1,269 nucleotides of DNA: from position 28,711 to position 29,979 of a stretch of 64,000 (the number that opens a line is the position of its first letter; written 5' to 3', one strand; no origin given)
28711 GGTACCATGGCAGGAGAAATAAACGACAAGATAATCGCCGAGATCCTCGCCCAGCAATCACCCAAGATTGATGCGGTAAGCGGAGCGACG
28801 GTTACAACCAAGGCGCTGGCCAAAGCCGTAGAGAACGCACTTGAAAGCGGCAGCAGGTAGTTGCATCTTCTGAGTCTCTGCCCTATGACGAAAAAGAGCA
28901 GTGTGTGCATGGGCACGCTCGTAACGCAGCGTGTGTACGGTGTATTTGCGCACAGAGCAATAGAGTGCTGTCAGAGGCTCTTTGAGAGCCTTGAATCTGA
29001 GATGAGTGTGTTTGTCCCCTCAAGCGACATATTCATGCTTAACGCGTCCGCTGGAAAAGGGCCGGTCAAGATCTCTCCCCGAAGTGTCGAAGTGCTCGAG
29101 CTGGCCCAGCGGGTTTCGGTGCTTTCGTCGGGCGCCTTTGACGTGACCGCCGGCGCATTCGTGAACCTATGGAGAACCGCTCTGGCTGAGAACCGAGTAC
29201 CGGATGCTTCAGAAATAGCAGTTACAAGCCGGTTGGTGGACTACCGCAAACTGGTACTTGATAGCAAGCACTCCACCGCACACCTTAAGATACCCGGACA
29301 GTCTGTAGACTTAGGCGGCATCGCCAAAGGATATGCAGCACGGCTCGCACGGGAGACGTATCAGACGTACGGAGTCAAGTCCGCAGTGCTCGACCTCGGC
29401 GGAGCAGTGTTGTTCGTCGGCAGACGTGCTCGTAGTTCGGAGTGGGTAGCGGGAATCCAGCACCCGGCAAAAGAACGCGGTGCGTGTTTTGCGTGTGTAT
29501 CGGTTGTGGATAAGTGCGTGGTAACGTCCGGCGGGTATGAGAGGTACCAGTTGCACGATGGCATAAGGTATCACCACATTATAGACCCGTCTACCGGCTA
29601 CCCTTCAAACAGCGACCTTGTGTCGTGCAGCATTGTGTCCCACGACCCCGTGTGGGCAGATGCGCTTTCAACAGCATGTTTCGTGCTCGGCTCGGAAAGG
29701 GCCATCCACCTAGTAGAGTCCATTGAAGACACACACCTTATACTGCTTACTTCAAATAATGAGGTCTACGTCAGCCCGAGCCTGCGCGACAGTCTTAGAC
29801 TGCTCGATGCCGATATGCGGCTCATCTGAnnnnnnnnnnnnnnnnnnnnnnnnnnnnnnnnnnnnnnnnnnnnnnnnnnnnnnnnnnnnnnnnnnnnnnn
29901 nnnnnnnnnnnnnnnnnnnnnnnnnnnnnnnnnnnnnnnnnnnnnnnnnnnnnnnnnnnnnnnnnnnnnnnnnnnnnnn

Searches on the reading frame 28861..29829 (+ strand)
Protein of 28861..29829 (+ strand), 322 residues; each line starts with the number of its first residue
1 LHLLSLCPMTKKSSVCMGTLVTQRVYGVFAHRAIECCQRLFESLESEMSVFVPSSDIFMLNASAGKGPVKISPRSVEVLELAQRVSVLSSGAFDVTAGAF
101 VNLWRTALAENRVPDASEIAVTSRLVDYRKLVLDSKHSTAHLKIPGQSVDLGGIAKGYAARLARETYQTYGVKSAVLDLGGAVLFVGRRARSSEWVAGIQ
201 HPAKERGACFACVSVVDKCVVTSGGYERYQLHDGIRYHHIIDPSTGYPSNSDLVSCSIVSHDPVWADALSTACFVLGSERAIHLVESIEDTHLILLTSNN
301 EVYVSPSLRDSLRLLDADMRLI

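Call 3: search_protein_families(library=pfam, proteins=[window:28861-29829:+], max_evalue=0.01)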
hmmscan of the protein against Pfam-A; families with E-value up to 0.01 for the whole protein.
window:28861-29829:+ (322 aa): 1 family
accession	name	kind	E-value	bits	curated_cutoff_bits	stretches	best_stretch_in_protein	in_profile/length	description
PF02424.20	ApbE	-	1.8e-75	254.4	25.6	1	17-290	1-260/266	ApbE family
